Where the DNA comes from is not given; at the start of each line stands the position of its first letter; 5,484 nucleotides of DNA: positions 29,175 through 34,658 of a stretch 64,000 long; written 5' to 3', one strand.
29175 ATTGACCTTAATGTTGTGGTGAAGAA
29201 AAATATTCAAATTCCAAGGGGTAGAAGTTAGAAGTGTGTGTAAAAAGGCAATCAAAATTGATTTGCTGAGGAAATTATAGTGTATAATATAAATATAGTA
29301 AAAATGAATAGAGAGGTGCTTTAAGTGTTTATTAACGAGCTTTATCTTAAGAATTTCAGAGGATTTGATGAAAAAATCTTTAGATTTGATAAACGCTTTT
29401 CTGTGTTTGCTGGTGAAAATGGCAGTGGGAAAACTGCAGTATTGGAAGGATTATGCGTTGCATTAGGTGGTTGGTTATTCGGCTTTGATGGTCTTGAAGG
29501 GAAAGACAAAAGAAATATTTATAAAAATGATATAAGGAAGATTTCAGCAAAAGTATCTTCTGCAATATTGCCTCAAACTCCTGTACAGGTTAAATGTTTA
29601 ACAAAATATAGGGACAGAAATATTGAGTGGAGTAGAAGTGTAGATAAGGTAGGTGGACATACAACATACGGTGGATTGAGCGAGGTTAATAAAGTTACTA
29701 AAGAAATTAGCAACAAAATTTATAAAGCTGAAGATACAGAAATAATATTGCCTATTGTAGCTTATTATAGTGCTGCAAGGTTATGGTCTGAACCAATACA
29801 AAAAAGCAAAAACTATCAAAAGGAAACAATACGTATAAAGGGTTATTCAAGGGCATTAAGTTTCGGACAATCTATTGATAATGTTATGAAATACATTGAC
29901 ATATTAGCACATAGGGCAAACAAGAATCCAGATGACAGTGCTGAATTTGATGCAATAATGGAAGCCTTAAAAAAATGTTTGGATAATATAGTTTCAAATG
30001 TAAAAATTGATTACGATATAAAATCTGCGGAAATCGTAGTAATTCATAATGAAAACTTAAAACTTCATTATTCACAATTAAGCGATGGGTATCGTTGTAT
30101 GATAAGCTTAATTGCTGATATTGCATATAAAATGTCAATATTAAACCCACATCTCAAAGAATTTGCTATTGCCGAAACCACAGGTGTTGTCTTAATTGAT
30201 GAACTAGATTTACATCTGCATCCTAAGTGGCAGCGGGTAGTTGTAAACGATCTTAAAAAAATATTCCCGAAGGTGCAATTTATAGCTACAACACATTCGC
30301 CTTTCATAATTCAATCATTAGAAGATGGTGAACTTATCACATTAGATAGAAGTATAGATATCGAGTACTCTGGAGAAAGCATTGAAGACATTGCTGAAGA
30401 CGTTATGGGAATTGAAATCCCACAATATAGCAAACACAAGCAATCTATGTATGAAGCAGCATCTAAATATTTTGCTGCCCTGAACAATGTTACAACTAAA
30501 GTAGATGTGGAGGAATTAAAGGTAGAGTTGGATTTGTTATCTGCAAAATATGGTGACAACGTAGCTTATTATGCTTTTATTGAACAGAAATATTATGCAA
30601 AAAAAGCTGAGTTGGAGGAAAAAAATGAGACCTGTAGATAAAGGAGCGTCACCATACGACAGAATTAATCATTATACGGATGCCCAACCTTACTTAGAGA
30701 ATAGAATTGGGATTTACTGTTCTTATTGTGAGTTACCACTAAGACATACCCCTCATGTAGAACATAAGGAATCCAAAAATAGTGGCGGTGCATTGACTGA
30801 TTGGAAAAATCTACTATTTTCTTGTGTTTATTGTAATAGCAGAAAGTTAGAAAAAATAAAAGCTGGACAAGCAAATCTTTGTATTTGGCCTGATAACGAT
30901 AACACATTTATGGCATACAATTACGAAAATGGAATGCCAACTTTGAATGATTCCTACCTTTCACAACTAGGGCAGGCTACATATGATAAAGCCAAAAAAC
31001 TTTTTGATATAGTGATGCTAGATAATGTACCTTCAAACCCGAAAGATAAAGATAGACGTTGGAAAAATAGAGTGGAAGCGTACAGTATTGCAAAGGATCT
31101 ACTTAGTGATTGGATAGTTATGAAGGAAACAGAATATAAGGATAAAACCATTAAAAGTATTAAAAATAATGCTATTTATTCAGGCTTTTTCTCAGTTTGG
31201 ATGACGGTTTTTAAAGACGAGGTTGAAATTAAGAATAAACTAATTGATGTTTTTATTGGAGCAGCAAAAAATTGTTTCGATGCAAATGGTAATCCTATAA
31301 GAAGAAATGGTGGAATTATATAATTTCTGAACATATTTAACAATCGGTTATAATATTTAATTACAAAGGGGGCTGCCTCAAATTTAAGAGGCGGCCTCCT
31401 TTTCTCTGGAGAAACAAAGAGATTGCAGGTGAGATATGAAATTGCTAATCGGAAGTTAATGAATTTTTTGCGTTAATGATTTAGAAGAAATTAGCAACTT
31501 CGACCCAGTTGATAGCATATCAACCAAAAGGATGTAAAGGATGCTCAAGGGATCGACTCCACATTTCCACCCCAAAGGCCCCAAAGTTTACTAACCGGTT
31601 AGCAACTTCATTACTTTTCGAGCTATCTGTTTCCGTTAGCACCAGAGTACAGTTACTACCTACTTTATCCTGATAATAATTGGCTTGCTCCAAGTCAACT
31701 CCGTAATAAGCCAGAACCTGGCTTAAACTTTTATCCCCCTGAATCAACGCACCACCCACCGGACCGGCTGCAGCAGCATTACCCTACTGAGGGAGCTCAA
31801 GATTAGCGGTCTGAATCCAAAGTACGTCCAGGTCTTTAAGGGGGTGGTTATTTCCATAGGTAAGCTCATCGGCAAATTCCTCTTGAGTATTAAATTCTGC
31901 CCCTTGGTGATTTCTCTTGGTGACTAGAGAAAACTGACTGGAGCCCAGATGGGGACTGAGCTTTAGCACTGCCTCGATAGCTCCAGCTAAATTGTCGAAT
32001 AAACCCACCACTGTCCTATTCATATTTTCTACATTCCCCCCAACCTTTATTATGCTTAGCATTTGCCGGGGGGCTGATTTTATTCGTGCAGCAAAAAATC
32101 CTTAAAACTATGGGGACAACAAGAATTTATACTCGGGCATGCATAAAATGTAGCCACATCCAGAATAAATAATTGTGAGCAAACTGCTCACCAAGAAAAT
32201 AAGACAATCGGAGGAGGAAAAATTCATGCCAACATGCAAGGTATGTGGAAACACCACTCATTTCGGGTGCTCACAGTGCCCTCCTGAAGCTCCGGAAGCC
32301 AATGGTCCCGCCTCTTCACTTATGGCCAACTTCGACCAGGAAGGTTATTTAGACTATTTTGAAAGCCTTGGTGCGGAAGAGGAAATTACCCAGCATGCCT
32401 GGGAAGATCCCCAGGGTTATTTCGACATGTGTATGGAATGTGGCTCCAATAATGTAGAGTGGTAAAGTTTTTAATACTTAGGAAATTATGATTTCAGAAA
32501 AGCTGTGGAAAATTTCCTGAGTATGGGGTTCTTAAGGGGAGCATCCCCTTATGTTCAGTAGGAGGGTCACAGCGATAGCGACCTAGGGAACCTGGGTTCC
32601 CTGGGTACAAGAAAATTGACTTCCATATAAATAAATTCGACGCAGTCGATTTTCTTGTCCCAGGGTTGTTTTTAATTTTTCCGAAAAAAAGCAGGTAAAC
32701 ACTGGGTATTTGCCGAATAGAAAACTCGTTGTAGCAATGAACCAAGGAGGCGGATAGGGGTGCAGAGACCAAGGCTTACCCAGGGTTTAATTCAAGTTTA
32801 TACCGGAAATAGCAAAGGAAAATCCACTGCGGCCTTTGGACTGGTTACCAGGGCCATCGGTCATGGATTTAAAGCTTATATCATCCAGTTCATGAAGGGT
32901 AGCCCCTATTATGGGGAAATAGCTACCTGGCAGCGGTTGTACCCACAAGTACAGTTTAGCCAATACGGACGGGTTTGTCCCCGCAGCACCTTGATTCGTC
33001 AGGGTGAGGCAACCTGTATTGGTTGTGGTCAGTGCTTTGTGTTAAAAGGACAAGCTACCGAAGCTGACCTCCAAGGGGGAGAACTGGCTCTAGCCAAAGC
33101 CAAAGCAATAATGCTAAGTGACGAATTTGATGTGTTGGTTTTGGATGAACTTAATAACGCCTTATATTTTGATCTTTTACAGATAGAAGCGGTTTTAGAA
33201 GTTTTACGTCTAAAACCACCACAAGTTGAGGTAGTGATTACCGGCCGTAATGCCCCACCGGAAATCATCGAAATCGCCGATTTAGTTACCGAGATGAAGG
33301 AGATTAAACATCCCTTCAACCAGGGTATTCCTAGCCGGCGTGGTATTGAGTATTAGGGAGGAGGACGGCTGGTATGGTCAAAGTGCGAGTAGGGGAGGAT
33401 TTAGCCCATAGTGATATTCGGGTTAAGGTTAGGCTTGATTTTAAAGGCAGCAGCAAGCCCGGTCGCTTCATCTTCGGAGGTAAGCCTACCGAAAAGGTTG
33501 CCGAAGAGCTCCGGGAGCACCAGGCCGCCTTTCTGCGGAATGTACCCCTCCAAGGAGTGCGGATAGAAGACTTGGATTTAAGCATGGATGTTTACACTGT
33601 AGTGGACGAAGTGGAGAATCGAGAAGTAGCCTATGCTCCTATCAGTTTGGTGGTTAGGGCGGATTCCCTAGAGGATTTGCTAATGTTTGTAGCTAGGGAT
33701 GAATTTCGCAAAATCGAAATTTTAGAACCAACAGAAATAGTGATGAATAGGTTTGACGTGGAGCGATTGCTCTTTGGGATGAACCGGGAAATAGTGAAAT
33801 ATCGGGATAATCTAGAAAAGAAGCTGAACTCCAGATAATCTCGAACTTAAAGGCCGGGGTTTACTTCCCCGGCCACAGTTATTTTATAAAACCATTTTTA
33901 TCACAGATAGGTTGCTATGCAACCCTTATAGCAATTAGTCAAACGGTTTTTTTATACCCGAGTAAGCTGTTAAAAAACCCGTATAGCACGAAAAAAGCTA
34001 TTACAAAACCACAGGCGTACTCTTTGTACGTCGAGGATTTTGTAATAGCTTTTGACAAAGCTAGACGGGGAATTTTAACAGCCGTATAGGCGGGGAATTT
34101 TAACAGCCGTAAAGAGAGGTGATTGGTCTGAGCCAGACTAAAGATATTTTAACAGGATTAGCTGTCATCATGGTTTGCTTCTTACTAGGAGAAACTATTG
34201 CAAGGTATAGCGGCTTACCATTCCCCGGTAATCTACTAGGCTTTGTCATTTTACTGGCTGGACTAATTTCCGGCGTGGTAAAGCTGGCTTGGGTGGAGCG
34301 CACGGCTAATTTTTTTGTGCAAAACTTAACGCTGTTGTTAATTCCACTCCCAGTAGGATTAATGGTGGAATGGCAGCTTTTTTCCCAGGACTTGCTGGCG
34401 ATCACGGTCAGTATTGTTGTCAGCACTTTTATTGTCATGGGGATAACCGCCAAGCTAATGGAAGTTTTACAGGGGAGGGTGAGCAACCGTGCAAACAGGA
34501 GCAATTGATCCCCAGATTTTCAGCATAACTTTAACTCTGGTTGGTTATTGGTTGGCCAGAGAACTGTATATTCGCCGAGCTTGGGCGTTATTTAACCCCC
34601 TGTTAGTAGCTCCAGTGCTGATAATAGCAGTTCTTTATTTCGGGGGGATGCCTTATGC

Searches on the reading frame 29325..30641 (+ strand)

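Call 46: search_protein_families(library=pfam, proteins=[window:29325-30641:+])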
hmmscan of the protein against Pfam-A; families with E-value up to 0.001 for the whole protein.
window:29325-30641:+ (438 aa): 4 families
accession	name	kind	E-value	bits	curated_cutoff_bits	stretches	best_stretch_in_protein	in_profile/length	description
PF13175.12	AAA_15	-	7.9e-25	88.7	32.1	2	159-329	215-374/374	AAA ATPase domain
PF13476.12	AAA_23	-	1.5e-20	75.1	27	1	6-221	2-199/201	AAA domain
PF13304.12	AAA_21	-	2.9e-16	60.9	27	1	239-329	225-303/304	AAA domain, putative AbiEii toxin, Type IV TA system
PF02463.25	SMC_N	-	3.8e-12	46.6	40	1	2-330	1-203/220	RecF/RecN/SMC N terminal domain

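Call 79: search_protein_families(library=padloc, proteins=[window:29325-30641:+], max_evalue=0.001)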
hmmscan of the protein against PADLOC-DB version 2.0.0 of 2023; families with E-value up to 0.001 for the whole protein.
window:29325-30641:+ (438 aa): 132 families (the best 25 are shown)
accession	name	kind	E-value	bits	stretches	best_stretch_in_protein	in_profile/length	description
PDLC00278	PtuA1|PtuA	-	3.2e-133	443.2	1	1-428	1-434/436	AAA ATPase domain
PDLC00267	PtuA1|PtuA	-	1.5e-105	351.9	1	1-423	1-429/438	AAA ATPase domain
PDLC00298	PtuA1|PtuA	-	1.8e-97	325.1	1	1-388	1-383/423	AAA ATPase domain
PDLC00310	PtuA1|PtuA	-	1.3e-83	279.5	1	1-361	1-375/443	AAA ATPase domain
PDLC00271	PtuA1|PtuA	-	1.4e-78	263.3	1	1-412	1-400/421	AAA ATPase domain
PDLC00277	PtuA1|PtuA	-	3.9e-76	254.9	1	1-409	1-402/423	AAA ATPase domain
PDLC00275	PtuA1|PtuA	-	3e-68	228.7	1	99-412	14-329/348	AAA ATPase domain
PDLC02913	ATPase_I-A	-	1.2e-64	217.4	2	201-399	284-479/508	-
PDLC00299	PtuA1|PtuA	-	2.7e-62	209.4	2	197-392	293-490/535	AAA ATPase domain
PDLC00311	PtuA1|PtuA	-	2.6e-53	179.6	1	3-333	3-355/455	AAA ATPase domain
PDLC00284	PtuA1|PtuA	-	1.5e-48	163.9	2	188-345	291-451/545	AAA ATPase domain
PDLC00269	PtuA1|PtuA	-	7.3e-44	148.7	1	1-343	1-354/446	AAA ATPase domain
PDLC00304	PtuA1|PtuA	-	1.2e-43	147.9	1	1-344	10-347/444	AAA ATPase domain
PDLC00268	PtuA1|PtuA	-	6e-42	142.5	1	19-409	21-388/411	AAA ATPase domain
PDLC00286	PtuA1|PtuA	-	4e-41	139.1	1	136-366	3-231/289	AAA ATPase domain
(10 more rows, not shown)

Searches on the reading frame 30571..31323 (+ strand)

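Call 73: search_protein_families(library=pfam, max_evalue=0.00001, proteins=[window:30571-31323:+])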
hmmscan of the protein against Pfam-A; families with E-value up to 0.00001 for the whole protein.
window:30571-31323:+ (250 aa): 1 family
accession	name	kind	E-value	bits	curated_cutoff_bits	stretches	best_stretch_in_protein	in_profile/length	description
PF01844.29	HNH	-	7.1e-07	29.7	21.4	1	50-92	1-44/47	HNH endonuclease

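Call 79: search_protein_families(library=padloc, proteins=[window:30571-31323:+], max_evalue=0.001)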
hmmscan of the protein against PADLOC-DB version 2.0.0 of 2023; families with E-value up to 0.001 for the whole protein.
window:30571-31323:+ (250 aa): 17 families
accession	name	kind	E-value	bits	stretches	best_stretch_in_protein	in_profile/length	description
PDLC00315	PtuB1|PtuB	-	5.4e-69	230.4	1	19-245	1-222/227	Unknown function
PDLC02924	HNH_I-A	-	7.8e-11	40.3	1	26-207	20-188/198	-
PDLC00324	PtuB1|PtuB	-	4.9e-10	37.5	1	39-218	34-207/209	Unknown function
PDLC00337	PtuB1|PtuB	-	4e-08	31.4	1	33-100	40-112/216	Unknown function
PDLC00321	PtuB1|PtuB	-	6.7e-08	30.6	1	50-212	42-209/223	Unknown function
PDLC00323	PtuB1|PtuB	-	6.4e-07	27.3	1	50-95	37-83/215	Unknown function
PDLC00331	PtuB1|PtuB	-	1.5e-06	25.9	1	50-95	37-83/222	Unknown function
PDLC00340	PtuB1|PtuB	-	2.2e-06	25.5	1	50-97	69-115/268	Unknown function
PDLC00358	PtuB1|PtuB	-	2.7e-06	25.2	1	42-118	40-123/215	Unknown function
PDLC00342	PtuB1|PtuB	-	3.6e-06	24.5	1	50-94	50-98/247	Unknown function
PDLC00330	PtuB1|PtuB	-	9.7e-06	23.6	1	24-95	28-112/271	Unknown function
PDLC00320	PtuB1|PtuB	-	7.5e-05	20.6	1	27-100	23-96/202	Unknown function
PDLC00329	PtuB1|PtuB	-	0.00049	17.5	0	76-112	104-140/331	Unknown function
PDLC00328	PtuB1|PtuB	-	0.00054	17.6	0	76-98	101-123/295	Unknown function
PDLC00336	PtuB1|PtuB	-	0.00059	17.6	0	49-95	65-114/250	Unknown function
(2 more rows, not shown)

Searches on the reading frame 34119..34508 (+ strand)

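Call 46: search_protein_families(library=pfam, proteins=[window:34119-34508:+])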
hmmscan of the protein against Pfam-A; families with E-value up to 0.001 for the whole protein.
window:34119-34508:+ (129 aa): 1 family
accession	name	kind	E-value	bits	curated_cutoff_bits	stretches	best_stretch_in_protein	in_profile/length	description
PF03788.19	LrgA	-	2.1e-26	92.2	28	1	22-113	2-93/94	LrgA family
